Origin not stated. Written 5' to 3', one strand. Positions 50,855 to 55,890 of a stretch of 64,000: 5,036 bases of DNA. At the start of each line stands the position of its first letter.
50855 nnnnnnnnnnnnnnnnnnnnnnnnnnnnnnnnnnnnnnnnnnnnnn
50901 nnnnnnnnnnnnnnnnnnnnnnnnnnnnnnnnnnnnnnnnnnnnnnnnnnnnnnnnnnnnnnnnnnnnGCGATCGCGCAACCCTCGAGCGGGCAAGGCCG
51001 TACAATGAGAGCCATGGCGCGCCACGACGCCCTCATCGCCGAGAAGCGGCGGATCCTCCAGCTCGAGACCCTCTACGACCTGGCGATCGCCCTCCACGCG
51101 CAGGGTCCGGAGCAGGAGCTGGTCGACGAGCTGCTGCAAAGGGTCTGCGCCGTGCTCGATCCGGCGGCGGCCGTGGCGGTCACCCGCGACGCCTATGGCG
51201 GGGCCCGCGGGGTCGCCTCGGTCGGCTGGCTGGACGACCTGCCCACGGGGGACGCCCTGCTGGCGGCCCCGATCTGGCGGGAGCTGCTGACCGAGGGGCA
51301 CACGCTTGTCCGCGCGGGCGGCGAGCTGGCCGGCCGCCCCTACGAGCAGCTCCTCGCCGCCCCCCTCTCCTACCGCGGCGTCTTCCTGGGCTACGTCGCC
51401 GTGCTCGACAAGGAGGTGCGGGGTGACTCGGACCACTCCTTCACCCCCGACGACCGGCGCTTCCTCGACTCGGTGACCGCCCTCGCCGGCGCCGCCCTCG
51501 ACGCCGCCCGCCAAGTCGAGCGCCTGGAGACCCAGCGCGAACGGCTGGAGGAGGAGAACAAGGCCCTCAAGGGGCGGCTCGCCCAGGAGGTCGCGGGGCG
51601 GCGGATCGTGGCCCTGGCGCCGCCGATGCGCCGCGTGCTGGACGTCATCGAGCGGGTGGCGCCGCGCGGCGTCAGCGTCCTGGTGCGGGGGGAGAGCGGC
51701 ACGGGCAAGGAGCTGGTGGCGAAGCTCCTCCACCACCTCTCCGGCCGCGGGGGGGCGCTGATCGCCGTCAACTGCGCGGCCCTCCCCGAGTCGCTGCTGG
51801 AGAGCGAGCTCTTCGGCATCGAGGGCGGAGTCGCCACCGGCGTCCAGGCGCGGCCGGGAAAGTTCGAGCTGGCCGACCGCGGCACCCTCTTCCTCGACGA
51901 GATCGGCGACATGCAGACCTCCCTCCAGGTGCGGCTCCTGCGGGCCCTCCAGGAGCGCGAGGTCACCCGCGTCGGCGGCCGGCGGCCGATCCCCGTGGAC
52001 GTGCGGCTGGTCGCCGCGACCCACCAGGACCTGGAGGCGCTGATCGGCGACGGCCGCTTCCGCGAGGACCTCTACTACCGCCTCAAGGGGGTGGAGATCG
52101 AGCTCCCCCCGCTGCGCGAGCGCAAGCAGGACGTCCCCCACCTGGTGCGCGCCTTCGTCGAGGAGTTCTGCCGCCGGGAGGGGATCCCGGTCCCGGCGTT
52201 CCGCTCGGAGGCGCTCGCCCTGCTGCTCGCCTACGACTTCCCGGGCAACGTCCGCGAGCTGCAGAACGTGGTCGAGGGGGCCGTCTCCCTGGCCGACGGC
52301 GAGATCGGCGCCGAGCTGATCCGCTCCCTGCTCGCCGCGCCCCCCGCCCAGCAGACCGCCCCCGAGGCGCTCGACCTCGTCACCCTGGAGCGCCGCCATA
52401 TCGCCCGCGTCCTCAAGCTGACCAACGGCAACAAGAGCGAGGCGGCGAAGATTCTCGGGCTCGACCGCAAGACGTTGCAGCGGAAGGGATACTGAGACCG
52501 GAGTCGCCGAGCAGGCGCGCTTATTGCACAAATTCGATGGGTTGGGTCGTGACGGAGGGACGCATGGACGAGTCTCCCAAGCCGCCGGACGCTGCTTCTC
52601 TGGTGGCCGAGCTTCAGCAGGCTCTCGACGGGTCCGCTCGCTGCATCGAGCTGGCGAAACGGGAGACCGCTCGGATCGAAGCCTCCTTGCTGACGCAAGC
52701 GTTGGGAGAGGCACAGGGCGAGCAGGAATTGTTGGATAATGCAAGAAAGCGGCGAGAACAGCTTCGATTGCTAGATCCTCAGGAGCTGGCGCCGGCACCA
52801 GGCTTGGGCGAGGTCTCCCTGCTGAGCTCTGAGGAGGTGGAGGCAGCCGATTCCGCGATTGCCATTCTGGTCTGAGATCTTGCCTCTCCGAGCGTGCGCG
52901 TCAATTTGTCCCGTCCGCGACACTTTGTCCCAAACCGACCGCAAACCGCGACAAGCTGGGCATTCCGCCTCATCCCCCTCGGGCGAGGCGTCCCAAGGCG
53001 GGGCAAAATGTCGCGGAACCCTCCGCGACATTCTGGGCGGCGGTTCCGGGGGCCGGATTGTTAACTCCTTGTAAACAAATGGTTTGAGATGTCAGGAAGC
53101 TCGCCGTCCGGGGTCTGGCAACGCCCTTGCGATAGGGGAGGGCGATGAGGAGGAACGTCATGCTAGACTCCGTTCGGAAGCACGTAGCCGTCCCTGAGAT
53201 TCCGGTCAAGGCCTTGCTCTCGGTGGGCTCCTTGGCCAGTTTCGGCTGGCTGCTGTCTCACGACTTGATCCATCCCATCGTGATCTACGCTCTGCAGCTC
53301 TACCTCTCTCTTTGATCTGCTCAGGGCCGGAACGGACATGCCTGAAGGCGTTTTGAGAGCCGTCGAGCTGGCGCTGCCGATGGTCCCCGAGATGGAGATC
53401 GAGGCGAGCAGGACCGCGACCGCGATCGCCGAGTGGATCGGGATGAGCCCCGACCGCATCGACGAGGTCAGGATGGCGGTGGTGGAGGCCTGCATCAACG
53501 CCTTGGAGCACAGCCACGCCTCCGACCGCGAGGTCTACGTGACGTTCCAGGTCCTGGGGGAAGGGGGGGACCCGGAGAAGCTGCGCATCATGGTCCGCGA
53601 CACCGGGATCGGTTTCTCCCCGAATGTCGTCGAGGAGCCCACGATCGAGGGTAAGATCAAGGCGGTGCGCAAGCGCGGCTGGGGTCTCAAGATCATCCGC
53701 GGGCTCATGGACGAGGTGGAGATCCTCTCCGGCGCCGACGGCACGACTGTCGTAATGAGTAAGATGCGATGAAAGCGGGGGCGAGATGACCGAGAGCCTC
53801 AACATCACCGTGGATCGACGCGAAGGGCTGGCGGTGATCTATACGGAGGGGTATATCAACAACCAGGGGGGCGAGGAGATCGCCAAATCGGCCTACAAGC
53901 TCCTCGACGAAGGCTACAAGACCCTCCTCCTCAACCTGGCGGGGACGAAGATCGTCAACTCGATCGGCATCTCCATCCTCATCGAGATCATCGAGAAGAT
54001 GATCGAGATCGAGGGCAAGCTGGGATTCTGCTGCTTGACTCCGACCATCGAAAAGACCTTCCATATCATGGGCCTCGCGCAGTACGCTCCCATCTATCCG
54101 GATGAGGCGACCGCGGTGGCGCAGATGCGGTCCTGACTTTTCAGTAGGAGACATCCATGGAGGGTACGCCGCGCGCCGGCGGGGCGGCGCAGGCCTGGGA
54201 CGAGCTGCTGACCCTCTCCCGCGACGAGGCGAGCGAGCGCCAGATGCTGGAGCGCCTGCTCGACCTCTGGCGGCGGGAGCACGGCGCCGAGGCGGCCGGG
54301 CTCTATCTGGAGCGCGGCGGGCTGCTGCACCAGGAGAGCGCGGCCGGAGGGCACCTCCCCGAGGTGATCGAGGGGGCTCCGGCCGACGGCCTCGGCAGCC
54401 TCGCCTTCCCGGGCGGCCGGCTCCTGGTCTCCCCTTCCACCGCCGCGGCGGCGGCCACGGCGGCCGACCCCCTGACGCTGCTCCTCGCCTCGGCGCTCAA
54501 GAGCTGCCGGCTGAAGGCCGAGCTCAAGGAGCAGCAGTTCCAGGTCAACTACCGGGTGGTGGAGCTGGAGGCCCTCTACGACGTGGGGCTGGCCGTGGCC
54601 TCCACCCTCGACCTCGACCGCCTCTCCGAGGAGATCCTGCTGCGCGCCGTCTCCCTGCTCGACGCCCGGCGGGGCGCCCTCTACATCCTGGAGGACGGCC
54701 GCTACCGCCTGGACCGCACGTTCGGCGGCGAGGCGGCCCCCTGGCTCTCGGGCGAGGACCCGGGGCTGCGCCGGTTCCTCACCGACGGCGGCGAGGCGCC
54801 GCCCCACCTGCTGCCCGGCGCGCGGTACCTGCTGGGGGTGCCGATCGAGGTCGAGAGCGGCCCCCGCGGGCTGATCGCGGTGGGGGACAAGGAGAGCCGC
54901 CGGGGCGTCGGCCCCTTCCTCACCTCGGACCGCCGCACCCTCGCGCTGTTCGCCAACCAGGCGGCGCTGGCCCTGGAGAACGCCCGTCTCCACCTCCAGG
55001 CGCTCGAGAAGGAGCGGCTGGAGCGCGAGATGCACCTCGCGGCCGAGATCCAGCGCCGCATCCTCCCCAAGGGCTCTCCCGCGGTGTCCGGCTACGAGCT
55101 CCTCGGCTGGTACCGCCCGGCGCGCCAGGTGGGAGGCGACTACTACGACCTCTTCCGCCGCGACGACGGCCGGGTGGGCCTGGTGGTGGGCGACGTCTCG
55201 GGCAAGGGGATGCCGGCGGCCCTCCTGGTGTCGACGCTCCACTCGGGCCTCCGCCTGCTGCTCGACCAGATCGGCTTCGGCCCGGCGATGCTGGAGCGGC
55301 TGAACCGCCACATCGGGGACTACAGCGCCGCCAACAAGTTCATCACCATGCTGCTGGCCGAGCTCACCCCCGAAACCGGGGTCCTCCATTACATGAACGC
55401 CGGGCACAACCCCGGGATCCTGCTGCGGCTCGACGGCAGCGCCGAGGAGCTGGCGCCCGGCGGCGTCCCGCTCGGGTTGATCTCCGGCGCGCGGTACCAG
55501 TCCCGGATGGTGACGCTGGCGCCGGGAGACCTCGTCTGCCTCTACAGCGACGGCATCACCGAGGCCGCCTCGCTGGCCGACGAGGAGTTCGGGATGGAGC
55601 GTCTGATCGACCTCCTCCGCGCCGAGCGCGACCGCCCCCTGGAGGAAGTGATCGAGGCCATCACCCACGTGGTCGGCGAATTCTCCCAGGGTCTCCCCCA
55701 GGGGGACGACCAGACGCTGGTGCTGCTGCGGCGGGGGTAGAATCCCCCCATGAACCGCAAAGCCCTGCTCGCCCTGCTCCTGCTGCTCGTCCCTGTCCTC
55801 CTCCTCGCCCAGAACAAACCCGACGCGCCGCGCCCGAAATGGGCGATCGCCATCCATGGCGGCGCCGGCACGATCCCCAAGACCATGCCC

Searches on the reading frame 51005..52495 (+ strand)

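Call 8: search_protein_families(library=pfam, proteins=[window:51005-52495:+], max_evalue=0.001)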
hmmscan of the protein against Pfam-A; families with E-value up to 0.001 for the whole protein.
window:51005-52495:+ (496 aa): 9 families
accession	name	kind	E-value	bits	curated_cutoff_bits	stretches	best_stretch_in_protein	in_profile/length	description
PF00158.32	Sigma54_activat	-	2.9e-60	203.2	20.2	1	205-366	5-168/168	Sigma-54 interaction domain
PF25601.1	AAA_lid_14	-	1.1e-20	73.7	27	1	371-449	1-80/87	AAA+ ATPase lid domain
PF14532.12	Sigma54_activ_2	-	2e-19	70.7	25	1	205-370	4-138/138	Sigma-54 interaction domain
PF02954.25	HTH_8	-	8e-10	38.7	22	1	461-494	5-38/42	Bacterial regulatory protein, Fis family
PF01078.27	Mg_chelatase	-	2.3e-06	27.6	20.3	1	276-339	91-156/207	Magnesium chelatase, subunit ChlI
PF07728.20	AAA_5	-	1.1e-05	25.9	22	1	225-340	2-122/139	AAA domain (dynein-related subfamily)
PF13185.12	GAF_2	-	3.5e-05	24.5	28.6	1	36-166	4-136/136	GAF domain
PF01590.32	GAF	-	0.00013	22.9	22.4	1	37-165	3-133/133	GAF domain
PF13191.12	AAA_16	-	0.00046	21.2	32.6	1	208-272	9-81/167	AAA ATPase domain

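Call 9: search_protein_families(library=ncbifam, proteins=[window:51005-52495:+], max_evalue=0.001)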
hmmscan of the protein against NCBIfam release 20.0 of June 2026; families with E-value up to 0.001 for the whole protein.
window:51005-52495:+ (496 aa): 31 families (the best 25 are shown)
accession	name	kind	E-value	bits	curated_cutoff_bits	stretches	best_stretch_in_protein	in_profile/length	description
NF041552.1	TF_PrdR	equivalog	9.5e-100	334.6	795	1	171-494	241-572/577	sigma-54 dependent transcriptional regulator PrdR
TIGR01817.1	nifA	equivalog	1.4e-94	317.8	528.85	1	117-433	112-431/534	nif-specific transcriptional activator NifA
TIGR02915.1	PEP_resp_reg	equivalog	2.5e-93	313.4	502.6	1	179-491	120-435/445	PEP-CTERM-box response regulator transcription factor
TIGR01818.1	ntrC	equivalog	1.7e-88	297.5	558.6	2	193-451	128-389/463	nitrogen regulation protein NR(I)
NF008469.0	PRK11361.1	equivalog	1.1e-86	291.4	714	1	177-492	121-448/461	acetoacetate metabolism transcriptional regulator AtoC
NF007689.0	PRK10365.1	equivalog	3.9e-86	289.6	760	1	200-493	140-437/441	sigma-54-dependent response regulator transcription factor ZraR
NF003451.0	PRK05022.1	equivalog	1.8e-85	287.6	476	1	143-493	137-503/512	nitric oxide reductase transcriptional regulator NorR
TIGR02329.1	propionate_PrpR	equivalog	1.7e-82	277.8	499.2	1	163-494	177-523/526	propionate catabolism operon regulatory protein PrpR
NF050807.1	TransRegFlbDCaul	equivalog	1.5e-81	274.6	750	1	199-494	118-434/454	sigma-54-dependent transcriptional regulator FlbD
NF011958.0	PRK15429.1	equivalog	9.5e-81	272.4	830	1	143-492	322-678/692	formate hydrogenlyase transcriptional activator FlhA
NF038308.1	RNA_repair_RtcR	equivalog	8.8e-80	269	650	1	170-491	151-504/530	RNA repair transcriptional activator RtcR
NF011953.0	PRK15424.1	equivalog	4.3e-79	266.5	703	1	164-494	188-530/538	propionate catabolism operon regulatory protein PrpR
NF011695.0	PRK15115.1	equivalog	1.7e-75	254.5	763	1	197-490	133-428/445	two-component system response regulator GlrR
NF049963.1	RespRegFlgRCampy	domain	3.3e-75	253.6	750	1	171-494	109-423/429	fla regulon two-component system response regulator FlgR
NF008176.1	PRK10923.1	equivalog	2.4e-74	250.6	620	1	198-429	137-370/469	nitrogen regulation protein NR(I)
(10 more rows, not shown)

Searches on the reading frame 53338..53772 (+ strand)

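Call 64: search_protein_families(library=pfam, proteins=[window:53338-53772:+], max_evalue=0.0001)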
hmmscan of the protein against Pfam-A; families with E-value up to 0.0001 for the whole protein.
window:53338-53772:+ (144 aa): 2 families
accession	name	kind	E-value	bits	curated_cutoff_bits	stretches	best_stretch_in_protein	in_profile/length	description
PF13581.12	HATPase_c_2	-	3.9e-25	88.7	27.4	1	22-142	10-127/127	Histidine kinase-like ATPase domain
PF02518.31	HATPase_c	-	2.3e-08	34.9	26.4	1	42-139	4-104/111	Histidine kinase-, DNA gyrase B-, and HSP90-like ATPase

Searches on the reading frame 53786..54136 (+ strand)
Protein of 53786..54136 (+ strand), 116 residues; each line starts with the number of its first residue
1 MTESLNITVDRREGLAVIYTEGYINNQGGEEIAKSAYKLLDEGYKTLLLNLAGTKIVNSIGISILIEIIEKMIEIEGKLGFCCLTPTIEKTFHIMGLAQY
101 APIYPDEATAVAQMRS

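Call 64: search_protein_families(library=pfam, proteins=[window:53786-54136:+], max_evalue=0.0001)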
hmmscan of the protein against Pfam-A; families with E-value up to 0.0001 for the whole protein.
window:53786-54136:+ (116 aa): 1 family
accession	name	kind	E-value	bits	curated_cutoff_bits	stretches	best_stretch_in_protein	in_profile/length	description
PF01740.26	STAS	-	3.1e-12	46.6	22.6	1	7-110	2-106/106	STAS domain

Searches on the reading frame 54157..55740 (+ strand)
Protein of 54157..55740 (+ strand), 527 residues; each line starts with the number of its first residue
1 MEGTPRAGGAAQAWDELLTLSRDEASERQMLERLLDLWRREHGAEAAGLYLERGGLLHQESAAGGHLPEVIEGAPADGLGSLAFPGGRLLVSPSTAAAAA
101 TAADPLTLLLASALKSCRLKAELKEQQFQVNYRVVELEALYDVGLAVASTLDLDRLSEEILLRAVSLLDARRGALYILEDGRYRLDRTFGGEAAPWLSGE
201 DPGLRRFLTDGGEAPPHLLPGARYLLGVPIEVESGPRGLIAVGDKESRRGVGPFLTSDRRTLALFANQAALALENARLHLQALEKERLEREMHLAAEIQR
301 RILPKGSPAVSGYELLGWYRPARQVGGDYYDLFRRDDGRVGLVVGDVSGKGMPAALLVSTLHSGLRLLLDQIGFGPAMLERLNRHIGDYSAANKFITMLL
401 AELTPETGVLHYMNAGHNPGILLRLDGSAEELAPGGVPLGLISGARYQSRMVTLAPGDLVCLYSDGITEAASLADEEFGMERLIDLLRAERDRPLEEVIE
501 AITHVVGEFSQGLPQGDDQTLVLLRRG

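Call 64: search_protein_families(library=pfam, proteins=[window:54157-55740:+], max_evalue=0.0001)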
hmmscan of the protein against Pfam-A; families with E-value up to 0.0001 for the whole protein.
window:54157-55740:+ (527 aa): 4 families
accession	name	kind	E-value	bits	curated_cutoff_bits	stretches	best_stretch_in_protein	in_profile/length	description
PF07228.17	SpoIIE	-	3.4e-47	161.3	25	1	336-526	1-191/192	Stage II sporulation protein E (SpoIIE)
PF13492.12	GAF_3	-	9.6e-11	42.6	27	1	152-275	1-129/129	GAF domain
PF01590.32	GAF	-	4.6e-08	34.1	22.4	1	152-273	1-133/133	GAF domain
PF13185.12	GAF_2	-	4.1e-07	30.7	28.6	0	151-274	2-136/136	GAF domain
